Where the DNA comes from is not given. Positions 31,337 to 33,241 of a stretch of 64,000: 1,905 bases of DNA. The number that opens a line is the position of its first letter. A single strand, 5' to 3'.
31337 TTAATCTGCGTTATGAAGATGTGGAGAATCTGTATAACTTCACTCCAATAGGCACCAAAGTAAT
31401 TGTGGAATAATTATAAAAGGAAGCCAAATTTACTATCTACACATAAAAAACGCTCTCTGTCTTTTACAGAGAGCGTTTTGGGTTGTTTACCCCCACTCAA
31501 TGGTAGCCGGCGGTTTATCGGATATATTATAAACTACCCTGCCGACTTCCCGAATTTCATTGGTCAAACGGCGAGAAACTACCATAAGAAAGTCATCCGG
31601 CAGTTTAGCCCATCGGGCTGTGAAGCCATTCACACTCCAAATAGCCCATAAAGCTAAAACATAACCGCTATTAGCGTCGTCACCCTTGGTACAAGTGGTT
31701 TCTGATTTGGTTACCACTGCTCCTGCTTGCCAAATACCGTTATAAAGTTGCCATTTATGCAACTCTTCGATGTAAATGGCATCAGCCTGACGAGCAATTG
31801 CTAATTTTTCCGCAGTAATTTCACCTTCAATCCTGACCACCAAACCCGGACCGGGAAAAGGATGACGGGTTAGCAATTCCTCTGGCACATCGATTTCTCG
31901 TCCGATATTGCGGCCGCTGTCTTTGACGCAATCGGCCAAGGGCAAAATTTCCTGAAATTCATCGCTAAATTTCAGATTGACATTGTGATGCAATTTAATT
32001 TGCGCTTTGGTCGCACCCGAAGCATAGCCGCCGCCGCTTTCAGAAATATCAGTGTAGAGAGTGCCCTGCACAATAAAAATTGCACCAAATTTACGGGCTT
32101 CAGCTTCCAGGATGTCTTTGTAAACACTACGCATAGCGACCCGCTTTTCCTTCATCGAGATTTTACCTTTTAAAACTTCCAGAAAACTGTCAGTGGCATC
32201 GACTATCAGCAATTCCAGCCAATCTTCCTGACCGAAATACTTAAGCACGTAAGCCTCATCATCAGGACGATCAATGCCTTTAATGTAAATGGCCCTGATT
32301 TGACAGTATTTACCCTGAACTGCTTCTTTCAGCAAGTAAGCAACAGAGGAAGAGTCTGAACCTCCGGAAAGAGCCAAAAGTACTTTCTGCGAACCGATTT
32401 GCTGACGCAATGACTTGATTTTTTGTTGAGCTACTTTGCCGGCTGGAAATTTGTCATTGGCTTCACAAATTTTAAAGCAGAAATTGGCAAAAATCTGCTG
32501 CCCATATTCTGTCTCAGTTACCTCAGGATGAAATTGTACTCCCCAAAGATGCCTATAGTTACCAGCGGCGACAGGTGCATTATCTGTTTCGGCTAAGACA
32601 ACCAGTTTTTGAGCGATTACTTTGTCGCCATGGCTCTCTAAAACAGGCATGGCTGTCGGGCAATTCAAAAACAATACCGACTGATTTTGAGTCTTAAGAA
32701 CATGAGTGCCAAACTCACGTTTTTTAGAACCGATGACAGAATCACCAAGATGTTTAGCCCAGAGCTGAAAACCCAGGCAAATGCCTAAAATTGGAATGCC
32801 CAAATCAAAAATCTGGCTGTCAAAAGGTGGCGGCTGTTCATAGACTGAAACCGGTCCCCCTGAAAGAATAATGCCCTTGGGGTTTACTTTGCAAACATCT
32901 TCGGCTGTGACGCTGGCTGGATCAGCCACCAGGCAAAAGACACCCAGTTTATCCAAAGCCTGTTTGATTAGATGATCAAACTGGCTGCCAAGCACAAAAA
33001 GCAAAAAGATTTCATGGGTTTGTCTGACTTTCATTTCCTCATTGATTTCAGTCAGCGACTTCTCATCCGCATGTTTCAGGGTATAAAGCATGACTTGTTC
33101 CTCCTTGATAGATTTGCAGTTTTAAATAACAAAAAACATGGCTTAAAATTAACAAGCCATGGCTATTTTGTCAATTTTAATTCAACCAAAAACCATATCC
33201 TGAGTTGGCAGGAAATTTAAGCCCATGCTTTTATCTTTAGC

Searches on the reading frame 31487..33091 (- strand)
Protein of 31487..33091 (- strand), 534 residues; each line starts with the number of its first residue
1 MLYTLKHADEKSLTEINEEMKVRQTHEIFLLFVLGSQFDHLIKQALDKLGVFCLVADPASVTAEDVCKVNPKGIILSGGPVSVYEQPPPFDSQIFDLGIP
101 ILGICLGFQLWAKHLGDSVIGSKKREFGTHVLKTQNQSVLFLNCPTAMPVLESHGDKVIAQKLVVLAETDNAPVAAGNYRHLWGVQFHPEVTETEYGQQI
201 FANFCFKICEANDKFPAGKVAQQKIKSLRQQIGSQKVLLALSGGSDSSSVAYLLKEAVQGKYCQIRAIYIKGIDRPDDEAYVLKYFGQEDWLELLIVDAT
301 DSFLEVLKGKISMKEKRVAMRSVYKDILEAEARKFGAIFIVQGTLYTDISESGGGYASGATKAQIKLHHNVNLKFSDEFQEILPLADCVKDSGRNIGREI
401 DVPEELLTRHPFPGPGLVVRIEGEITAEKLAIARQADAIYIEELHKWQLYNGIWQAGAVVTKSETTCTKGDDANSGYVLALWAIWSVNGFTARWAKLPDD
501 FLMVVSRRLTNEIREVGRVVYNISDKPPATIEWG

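Call 65: search_protein_families(library=ncbifam, proteins=[window:31487-33091:-], max_evalue=1e-10)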
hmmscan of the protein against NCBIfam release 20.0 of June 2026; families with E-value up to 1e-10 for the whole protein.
window:31487-33091:- (534 aa): 13 families
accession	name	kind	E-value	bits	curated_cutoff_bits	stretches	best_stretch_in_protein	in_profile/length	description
NF000848.1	PRK00074.1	equivalog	3.4e-138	461.4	400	1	33-533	5-511/512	glutamine-hydrolyzing GMP synthase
TIGR00884.1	guaA_Cterm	equivalog_domain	2.9e-85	286.3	338.75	1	220-533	2-309/310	glutamine-hydrolyzing GMP synthase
TIGR00888.1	guaA_Nterm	equivalog_domain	6.5e-48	162.6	172.15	1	33-211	5-187/188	glutamine-hydrolyzing GMP synthase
NF001975.0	PRK00758.1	equivalog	1e-34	119.8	198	1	35-210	10-183/185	GMP synthase subunit A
NF011201.0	PRK14607.1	equivalog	1.3e-15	57.1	670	1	40-206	13-187/534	bifunctional anthranilate synthase component II/anthranilate phosphoribosyltransferase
NF005458.0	PRK07053.1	equivalog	3.4e-14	52.8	250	1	42-200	19-189/234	glutamine amidotransferase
NF005799.0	PRK07649.1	equivalog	2.6e-13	50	327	1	38-207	11-187/195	aminodeoxychorismate/anthranilate synthase component II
TIGR00566.1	trpG_papA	subfamily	1.7e-12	47.5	121.05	1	38-204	11-189/192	glutamine amidotransferase of anthranilate synthase or aminodeoxychorismate synthase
NF006562.0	PRK09065.1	equivalog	3.8e-12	46.2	205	1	93-196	85-195/242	glutamine amidotransferase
NF005072.0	PRK06490.1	equivalog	3.9e-12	45.6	339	1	99-194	93-190/251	glutamine amidotransferase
NF009475.0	PRK12838.1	equivalog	9.6e-12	44.5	221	1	24-211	167-356/359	carbamoyl phosphate synthase small subunit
NF005946.0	PRK08007.1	equivalog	2.4e-11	43.5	332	1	38-205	11-185/187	aminodeoxychorismate synthase component 2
NF005367.0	PRK06895.1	equivalog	2.6e-11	43.8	265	0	99-204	73-185/190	anthranilate synthase component II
